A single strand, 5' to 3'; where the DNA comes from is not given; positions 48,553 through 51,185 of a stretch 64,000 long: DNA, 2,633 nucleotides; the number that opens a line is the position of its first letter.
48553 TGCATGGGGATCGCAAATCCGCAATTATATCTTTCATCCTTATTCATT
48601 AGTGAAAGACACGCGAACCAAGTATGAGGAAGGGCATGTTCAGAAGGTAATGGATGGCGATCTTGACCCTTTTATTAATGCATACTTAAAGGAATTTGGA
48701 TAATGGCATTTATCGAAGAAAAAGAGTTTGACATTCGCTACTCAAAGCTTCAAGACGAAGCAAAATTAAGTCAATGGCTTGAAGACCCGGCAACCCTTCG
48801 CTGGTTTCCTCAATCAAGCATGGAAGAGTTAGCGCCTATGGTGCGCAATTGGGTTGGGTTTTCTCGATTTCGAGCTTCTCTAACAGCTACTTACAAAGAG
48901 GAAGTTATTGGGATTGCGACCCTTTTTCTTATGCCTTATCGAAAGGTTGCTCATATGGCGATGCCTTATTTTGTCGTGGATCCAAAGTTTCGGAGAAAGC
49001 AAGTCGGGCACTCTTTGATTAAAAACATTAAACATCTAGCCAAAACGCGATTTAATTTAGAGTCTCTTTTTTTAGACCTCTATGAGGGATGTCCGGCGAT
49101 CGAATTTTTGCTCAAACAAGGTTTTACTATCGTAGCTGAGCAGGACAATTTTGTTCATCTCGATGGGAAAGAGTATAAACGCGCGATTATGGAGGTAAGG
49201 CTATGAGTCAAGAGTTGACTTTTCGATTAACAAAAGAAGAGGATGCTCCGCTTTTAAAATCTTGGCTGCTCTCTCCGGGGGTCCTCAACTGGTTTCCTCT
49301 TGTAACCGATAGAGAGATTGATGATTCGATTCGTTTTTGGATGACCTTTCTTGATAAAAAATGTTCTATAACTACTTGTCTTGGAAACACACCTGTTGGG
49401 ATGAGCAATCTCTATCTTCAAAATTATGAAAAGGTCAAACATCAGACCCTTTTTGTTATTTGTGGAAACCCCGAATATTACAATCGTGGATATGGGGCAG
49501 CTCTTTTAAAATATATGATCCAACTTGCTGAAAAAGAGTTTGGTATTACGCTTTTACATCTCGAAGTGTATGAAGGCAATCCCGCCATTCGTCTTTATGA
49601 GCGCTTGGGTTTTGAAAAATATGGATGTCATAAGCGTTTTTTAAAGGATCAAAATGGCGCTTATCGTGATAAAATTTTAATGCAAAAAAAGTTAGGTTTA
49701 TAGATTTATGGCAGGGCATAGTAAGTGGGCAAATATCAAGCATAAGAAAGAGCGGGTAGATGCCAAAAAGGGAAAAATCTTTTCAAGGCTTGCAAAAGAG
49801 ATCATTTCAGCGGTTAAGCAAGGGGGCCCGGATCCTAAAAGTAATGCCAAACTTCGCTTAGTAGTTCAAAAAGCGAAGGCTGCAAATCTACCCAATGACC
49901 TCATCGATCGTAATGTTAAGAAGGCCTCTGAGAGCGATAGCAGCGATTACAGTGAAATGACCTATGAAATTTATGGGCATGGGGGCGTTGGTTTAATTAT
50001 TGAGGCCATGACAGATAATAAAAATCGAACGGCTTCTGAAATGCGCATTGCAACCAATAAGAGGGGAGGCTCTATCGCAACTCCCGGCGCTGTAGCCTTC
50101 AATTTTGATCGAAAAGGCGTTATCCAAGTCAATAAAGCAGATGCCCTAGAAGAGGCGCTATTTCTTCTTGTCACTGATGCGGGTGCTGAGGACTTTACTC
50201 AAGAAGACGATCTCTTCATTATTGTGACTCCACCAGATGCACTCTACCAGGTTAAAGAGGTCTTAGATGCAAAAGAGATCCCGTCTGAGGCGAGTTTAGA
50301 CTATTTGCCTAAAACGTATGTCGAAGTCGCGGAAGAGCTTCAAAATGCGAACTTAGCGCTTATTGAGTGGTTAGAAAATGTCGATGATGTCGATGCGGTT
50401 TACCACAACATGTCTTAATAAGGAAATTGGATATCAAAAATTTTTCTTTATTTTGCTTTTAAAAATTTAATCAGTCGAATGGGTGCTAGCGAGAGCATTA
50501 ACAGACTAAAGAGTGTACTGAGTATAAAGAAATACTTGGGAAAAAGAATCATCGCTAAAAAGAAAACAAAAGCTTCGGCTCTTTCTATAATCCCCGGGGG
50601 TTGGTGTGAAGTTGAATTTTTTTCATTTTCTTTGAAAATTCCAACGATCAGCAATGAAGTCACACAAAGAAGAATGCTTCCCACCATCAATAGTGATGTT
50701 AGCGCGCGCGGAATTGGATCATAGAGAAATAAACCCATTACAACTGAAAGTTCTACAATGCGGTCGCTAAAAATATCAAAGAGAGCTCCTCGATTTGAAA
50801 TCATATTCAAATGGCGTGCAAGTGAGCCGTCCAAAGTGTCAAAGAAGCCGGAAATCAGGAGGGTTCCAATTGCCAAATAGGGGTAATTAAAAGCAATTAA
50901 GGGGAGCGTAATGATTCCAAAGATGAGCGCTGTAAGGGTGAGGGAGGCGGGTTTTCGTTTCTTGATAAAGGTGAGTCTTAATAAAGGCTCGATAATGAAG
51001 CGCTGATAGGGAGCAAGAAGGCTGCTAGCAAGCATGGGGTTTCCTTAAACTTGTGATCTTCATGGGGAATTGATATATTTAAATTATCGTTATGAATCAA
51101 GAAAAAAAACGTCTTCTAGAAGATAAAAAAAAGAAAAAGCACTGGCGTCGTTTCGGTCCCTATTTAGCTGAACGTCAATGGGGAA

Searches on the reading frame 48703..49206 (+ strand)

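Call 42: search_protein_families(library=pfam, proteins=[window:48703-49206:+])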
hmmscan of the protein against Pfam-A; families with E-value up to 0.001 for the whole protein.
window:48703-49206:+ (167 aa): 3 families
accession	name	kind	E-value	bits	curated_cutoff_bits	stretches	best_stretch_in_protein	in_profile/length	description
PF00583.31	Acetyltransf_1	-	6e-10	39.9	20.7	1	35-141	16-116/116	Acetyltransferase (GNAT) family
PF13420.13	Acetyltransf_4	-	1.1e-07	32.4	24.3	1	11-158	1-151/155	Acetyltransferase (GNAT) domain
PF13508.13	Acetyltransf_7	-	2e-06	28.5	27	1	62-142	8-83/84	Acetyltransferase (GNAT) domain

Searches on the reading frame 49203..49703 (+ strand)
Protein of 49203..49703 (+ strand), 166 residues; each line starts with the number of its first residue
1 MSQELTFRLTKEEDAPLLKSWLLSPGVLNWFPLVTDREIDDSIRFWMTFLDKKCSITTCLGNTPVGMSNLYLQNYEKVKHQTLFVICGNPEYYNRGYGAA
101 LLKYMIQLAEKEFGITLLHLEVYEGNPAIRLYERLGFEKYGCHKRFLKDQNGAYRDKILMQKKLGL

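Call 42: search_protein_families(library=pfam, proteins=[window:49203-49703:+])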
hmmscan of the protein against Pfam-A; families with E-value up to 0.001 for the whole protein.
window:49203-49703:+ (166 aa): 7 families
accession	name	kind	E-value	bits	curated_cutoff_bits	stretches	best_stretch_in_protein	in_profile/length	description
PF00583.31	Acetyltransf_1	-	2.2e-13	51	20.7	1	41-137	23-116/116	Acetyltransferase (GNAT) family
PF13508.13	Acetyltransf_7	-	5.9e-10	39.8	27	1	62-139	12-84/84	Acetyltransferase (GNAT) domain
PF13302.13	Acetyltransf_3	-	2.5e-08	35.1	25.4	1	5-138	2-138/138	Acetyltransferase (GNAT) domain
PF08445.16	FR47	-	3e-08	33.9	22.1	1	82-140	23-80/86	FR47-like protein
PF13523.12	Acetyltransf_8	-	2.1e-05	24.6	27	1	12-140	3-140/145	Acetyltransferase (GNAT) domain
PF13420.13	Acetyltransf_4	-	4.6e-05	23.9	24.3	1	89-153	85-150/155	Acetyltransferase (GNAT) domain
PF13673.13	Acetyltransf_10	-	5.6e-05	23.6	23.6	1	76-141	52-111/128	Acetyltransferase (GNAT) domain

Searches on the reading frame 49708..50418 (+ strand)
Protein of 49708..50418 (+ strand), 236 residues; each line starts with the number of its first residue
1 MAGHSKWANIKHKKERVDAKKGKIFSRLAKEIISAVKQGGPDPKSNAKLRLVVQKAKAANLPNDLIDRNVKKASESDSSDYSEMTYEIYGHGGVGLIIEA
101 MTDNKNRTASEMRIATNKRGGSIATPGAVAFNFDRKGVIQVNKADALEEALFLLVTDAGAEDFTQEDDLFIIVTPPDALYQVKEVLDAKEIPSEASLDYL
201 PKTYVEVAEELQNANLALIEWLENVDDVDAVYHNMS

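Call 42: search_protein_families(library=pfam, proteins=[window:49708-50418:+])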
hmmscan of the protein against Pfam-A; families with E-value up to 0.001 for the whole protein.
window:49708-50418:+ (236 aa): 2 families
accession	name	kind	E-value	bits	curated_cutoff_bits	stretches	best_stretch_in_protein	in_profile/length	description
PF01709.26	Transcrip_reg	-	4.7e-51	173.1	27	1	81-235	1-160/160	TACO1/YebC second and third domain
PF20772.2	TACO1_YebC_N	-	1e-30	106.4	36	1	5-75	1-72/73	TACO1/YebC protein N-terminal domain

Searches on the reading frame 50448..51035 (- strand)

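Call 42: search_protein_families(library=pfam, proteins=[window:50448-51035:-])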
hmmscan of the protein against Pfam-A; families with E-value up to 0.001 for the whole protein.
window:50448-51035:- (195 aa): 1 family
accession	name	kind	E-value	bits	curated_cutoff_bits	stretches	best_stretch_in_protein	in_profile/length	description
PF01066.26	CDP-OH_P_transf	-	6.6e-16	59.5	22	1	29-165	4-133/152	CDP-alcohol phosphatidyltransferase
